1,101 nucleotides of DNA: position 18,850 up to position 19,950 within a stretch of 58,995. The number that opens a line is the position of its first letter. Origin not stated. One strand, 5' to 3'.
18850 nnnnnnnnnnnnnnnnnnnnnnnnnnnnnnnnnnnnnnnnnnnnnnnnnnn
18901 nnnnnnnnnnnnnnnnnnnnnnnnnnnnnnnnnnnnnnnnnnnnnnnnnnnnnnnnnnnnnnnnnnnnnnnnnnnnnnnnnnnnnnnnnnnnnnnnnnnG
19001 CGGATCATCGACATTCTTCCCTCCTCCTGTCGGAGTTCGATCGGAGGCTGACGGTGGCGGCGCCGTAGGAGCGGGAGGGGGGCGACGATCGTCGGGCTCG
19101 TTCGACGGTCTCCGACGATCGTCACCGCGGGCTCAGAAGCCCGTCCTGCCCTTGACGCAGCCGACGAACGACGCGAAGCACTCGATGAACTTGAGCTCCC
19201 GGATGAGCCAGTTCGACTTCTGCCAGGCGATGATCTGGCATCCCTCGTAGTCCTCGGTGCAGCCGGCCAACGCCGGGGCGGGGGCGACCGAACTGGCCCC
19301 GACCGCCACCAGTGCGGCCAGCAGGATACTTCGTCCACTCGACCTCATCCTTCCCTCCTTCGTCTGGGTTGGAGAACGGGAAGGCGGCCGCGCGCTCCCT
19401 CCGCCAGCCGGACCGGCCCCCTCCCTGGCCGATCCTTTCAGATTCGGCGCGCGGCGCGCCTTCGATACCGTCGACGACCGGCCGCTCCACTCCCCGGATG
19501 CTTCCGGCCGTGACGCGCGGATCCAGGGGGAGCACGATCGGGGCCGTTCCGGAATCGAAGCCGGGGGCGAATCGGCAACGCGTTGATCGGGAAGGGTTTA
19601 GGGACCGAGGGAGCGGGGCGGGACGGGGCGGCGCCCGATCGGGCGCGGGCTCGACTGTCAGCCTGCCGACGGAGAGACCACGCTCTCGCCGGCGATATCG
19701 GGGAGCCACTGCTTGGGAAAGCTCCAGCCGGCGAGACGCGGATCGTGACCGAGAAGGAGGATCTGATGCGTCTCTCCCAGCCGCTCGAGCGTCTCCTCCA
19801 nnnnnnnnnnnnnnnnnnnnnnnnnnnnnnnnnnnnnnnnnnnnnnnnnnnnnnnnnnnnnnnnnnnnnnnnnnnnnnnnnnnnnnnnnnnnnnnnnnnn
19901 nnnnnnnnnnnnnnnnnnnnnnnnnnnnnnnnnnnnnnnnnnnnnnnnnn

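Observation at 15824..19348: Bacteriocin-plus-immunity-like cassette without any modification enzyme: two Sec-signal Cys-paired mini-proteins, a beta-propeller lipoprotein and an F-E-G style ABC module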

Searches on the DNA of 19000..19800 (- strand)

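Call 33: search_rna_families(source=window, start=19000, end=19800, threshold=evalue, max_evalue=10, show_alignments=3)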
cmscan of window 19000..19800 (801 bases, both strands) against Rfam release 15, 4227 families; matches with E-value up to 10: 2.
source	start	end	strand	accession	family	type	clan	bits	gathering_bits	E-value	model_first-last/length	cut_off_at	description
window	19371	19412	+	RF01074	RF_site1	Cis-reg; frameshift_element;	-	16.7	40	3.1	1-40/40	no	Putative RNA-dependent RNA polymerase ribosomal frameshift site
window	19081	19126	-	RF02916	atpB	Cis-reg;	-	11.9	37.4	5.3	1-46/128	no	atpB RNA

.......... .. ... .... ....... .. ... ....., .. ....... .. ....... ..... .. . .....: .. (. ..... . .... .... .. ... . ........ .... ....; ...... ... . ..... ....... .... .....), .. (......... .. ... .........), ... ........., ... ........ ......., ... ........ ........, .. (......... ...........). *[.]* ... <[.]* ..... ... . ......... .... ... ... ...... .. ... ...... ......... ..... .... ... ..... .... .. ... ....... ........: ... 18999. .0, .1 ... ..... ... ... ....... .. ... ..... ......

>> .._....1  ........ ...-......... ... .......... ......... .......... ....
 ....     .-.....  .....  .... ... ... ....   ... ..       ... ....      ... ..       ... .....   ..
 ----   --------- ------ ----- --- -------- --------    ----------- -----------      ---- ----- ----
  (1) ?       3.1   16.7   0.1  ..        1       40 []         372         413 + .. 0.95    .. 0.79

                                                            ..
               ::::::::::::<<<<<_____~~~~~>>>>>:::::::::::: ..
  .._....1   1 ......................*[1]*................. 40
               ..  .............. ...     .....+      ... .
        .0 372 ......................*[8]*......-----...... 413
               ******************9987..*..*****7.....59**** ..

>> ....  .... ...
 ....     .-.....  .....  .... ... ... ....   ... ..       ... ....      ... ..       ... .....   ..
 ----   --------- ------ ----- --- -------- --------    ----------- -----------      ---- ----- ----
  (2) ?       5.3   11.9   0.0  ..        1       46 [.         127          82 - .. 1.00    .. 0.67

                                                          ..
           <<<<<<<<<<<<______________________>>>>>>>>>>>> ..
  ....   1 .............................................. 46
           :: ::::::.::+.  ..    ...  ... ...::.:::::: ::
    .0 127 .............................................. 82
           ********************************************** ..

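Call 91: build_rna_model(alignment_id=A13, structure=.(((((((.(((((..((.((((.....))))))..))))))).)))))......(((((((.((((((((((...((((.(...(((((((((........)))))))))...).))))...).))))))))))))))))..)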
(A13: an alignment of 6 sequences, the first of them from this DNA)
Model R1 built from alignment A13 (6 sequences, 143 columns); structure: as given.
model positions 141; base pairs 49; branch points 1; effective number of sequences 0.58; information 0.589 bits per position. Calibrated on 0.2 Mb of random sequence (short: E-values are rough).
structure used (alignment columns):
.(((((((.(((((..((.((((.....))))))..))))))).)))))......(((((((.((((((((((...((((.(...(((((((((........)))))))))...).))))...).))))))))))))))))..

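Call 92: search_with_rna_model(model_id=R1, sources=[window, L002, L003, L004, L006, L007, L008, L009, L010, L011, L012, L016, L019, L022, L025, L026], max_evalue=1)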
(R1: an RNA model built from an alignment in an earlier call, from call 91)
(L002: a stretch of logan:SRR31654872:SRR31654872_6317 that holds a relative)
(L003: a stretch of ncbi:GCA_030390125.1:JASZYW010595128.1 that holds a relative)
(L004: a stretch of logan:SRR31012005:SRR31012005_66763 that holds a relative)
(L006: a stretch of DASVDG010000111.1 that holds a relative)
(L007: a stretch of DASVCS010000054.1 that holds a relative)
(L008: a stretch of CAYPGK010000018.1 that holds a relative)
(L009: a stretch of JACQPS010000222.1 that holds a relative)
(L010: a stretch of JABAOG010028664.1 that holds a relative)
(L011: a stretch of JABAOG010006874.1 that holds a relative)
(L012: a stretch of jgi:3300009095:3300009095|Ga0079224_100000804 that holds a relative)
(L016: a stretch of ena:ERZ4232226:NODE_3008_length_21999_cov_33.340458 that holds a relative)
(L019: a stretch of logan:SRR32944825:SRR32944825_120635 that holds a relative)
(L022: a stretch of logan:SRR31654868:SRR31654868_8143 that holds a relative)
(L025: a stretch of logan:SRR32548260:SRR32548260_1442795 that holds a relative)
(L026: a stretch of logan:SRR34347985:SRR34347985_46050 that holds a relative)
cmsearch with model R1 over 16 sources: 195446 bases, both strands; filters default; matches with E-value up to 1: 12.
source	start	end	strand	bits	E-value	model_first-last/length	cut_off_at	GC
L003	6869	7009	+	154.6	1.4e-23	1-141/141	no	0.74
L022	2657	2797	+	154.3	1.5e-23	1-141/141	no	0.74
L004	111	251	+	145.3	4.7e-22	1-141/141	no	0.79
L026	32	174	+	143.8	8.3e-22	1-141/141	no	0.73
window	19378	19516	-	139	5.3e-21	1-141/141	no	0.76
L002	7548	7688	+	135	2.4e-20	1-141/141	no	0.77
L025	1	51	+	41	9.7e-05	91-141/141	5'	0.84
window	3184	3272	-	18.7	0.5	1-141/141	no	0.69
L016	695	807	+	18.4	0.56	1-141/141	no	0.67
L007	7162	7198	+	18.2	0.59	7-42/141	no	0.81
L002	7898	7994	-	17.1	0.93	1-141/141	no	0.72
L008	2040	2128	-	16.9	0.97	1-141/141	no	0.75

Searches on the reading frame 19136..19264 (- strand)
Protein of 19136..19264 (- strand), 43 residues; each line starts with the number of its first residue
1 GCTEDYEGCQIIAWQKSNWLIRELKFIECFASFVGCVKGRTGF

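Call 106: search_dna_similar(query=window:19136-19264:-, collection=plasmids, mode=protein, max_evalue=0.1, max_rows=5)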
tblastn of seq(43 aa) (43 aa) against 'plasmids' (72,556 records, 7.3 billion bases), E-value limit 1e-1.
No match.
